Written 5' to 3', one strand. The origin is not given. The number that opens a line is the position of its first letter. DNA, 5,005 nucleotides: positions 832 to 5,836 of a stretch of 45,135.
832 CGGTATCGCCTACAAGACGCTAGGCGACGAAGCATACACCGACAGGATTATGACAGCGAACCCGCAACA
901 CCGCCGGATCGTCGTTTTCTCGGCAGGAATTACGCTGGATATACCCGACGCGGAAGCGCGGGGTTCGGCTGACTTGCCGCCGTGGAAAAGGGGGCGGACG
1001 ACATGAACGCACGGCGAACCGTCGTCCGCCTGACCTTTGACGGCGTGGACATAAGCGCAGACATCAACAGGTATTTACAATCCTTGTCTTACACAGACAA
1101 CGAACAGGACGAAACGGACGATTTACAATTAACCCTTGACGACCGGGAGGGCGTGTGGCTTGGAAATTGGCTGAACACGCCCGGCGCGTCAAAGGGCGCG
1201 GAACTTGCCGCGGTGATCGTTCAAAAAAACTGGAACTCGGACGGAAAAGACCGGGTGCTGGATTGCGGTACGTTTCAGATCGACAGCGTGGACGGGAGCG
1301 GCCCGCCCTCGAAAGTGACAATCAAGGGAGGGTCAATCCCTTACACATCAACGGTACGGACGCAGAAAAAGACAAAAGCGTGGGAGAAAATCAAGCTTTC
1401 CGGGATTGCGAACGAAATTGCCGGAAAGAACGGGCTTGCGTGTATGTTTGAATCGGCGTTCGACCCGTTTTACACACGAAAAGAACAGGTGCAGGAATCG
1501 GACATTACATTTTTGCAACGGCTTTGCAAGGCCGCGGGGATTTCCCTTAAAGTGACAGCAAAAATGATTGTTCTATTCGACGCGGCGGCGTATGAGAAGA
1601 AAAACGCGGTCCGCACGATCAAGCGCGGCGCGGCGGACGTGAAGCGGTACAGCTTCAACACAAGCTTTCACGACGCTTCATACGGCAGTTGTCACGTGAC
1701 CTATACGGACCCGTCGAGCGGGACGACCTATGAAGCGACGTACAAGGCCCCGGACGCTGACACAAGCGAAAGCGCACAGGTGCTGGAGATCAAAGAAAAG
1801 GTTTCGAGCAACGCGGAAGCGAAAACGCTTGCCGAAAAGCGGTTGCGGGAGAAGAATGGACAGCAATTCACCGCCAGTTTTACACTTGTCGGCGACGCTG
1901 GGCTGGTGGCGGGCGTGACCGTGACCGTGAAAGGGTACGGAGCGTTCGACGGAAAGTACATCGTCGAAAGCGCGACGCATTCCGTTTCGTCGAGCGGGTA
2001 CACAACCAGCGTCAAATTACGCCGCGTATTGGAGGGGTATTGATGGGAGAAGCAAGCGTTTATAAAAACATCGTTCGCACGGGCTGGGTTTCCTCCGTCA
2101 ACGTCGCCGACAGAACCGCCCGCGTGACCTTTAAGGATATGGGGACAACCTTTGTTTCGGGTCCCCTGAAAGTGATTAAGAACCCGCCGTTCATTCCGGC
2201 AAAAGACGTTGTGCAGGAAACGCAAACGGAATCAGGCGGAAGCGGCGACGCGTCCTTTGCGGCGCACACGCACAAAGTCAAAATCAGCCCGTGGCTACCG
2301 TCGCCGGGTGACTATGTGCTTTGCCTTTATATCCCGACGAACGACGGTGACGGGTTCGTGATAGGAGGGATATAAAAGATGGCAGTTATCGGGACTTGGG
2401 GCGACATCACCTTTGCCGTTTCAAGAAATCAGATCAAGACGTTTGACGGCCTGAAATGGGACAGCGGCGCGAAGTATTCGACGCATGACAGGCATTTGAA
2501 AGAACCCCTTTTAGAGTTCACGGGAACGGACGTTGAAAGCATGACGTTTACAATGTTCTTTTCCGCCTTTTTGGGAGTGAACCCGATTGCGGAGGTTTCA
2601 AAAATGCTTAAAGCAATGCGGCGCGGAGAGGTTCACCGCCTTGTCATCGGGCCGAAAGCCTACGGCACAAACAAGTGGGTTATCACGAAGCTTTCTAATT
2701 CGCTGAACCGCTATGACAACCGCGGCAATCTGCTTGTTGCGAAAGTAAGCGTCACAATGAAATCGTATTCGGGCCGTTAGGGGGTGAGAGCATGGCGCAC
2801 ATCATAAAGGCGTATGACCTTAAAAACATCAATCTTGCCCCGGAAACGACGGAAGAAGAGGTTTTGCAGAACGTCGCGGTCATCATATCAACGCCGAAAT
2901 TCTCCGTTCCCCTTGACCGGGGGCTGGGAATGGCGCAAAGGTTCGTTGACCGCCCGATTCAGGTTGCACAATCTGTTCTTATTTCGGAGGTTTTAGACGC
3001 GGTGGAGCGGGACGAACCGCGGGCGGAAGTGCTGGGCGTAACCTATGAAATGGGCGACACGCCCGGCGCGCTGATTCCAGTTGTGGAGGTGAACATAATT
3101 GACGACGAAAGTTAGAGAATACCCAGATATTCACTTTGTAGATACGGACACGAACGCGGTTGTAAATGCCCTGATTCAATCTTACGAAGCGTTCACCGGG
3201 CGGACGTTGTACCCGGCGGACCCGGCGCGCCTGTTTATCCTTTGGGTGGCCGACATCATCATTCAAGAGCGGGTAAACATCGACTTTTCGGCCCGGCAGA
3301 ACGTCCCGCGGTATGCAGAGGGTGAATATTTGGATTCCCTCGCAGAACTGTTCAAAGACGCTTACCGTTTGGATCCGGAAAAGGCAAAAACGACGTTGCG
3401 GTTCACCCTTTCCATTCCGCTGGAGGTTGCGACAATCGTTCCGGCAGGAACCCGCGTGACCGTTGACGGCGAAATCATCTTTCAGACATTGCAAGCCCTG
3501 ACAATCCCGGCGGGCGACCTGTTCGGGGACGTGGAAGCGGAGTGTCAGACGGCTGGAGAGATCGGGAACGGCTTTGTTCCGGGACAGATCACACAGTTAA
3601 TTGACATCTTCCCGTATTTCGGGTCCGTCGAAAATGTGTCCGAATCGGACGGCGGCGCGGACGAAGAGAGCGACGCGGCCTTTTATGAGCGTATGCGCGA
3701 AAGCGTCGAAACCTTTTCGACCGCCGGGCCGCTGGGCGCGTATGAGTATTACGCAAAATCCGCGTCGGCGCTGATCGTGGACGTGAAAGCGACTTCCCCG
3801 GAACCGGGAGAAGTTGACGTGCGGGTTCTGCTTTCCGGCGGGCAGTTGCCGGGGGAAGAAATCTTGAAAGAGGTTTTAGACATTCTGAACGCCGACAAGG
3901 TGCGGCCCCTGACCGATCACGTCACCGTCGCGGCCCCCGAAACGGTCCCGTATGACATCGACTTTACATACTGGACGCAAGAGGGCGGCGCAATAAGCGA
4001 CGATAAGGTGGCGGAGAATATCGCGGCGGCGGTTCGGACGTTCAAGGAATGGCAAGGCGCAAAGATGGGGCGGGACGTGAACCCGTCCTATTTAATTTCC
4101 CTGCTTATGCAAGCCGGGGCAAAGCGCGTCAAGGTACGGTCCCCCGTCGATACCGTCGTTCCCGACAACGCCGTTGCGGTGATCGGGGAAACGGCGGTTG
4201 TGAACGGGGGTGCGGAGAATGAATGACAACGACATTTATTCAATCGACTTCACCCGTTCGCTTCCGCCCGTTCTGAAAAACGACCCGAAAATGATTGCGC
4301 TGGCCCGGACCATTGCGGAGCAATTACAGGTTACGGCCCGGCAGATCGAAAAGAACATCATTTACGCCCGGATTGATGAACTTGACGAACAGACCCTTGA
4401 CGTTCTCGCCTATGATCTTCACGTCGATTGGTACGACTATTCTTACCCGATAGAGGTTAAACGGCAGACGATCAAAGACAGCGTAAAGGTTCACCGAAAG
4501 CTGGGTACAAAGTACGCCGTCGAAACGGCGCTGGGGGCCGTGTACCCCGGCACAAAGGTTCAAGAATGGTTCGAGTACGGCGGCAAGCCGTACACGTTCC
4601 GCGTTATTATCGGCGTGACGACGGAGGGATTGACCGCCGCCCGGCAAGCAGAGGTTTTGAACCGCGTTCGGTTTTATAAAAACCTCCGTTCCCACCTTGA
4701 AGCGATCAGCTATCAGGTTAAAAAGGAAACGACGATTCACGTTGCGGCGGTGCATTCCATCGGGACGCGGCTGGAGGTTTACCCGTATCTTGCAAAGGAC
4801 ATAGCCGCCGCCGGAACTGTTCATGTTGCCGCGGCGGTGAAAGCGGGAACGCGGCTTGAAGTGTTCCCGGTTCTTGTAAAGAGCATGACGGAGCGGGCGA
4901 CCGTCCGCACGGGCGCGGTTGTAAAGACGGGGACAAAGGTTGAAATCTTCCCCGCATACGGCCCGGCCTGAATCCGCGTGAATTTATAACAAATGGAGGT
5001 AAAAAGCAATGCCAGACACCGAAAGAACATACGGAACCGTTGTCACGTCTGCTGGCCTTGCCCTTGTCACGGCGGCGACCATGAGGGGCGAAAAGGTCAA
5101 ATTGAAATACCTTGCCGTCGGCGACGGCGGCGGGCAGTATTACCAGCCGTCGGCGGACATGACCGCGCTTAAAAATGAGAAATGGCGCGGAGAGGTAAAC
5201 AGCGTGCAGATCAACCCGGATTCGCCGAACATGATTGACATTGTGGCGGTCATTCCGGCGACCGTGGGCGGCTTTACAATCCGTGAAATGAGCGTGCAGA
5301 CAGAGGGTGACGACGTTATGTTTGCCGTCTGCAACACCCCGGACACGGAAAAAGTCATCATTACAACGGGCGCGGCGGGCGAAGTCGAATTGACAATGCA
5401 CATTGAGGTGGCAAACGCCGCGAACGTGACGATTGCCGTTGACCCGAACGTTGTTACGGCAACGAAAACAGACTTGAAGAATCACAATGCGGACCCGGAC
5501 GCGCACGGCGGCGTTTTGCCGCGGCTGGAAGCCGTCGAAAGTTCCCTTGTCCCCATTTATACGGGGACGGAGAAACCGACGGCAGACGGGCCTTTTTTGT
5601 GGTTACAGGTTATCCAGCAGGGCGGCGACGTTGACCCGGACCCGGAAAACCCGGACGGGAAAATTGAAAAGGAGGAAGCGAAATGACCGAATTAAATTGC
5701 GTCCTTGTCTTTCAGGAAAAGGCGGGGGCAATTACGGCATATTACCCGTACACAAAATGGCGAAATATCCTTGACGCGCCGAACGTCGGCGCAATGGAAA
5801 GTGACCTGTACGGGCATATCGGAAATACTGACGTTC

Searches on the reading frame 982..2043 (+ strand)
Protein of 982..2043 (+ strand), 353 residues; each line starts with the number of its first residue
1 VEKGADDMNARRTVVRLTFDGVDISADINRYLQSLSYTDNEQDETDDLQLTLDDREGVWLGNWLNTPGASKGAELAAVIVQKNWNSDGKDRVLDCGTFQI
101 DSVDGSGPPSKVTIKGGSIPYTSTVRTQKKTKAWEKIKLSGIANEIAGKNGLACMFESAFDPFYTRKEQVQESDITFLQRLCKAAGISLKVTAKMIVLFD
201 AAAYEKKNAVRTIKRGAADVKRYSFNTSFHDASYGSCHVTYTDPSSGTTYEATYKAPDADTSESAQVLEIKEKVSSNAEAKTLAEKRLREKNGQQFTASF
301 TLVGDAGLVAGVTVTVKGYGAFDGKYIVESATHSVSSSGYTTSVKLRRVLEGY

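Call 36: search_protein_families(library=pfam, proteins=[window:982-2043:+], max_evalue=0.001)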
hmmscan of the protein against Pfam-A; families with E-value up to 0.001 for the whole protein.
window:982-2043:+ (353 aa): 2 families
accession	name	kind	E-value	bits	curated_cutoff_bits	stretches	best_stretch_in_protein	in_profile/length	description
PF05954.17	Phage_GPD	-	1.7e-13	50.9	30.1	1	129-337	79-303/305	Phage tail baseplate hub (GPD)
PF24032.1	YQBQ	-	1.6e-11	44.6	27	1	128-347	71-294/294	YQBQ-like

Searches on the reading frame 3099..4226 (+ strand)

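Call 36: search_protein_families(library=pfam, proteins=[window:3099-4226:+], max_evalue=0.001)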
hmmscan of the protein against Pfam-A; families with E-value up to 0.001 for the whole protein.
window:3099-4226:+ (375 aa): 1 family
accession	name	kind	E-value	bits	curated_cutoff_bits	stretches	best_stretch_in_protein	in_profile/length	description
PF04865.19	Baseplate_J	-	9.6e-56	189.3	21.1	1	74-334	1-254/255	Baseplate J-like protein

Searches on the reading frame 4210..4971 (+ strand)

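Call 36: search_protein_families(library=pfam, proteins=[window:4210-4971:+], max_evalue=0.001)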
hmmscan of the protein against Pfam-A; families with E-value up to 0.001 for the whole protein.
window:4210-4971:+ (253 aa): 1 family
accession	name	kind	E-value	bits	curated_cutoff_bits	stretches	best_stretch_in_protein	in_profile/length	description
PF09684.15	Tail_P2_I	-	1.8e-31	109.3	20.6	1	33-160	6-139/139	Phage tail protein (Tail_P2_I)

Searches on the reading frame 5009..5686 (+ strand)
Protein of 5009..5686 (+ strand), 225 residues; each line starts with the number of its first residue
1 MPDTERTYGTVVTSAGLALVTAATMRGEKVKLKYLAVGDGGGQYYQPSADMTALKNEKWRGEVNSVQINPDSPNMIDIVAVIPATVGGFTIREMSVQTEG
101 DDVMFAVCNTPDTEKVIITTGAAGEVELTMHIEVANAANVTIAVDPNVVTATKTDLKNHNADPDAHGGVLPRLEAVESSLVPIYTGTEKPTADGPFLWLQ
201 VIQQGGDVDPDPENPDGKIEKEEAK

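Call 36: search_protein_families(library=pfam, proteins=[window:5009-5686:+], max_evalue=0.001)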
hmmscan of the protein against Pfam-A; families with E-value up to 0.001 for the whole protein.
window:5009-5686:+ (225 aa): 1 family
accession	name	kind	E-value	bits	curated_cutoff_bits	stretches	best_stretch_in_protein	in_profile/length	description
PF12571.13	Phage_tail_fib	-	1e-49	168.8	23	1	6-153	3-149/150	Phage tail-collar fibre protein, N-terminal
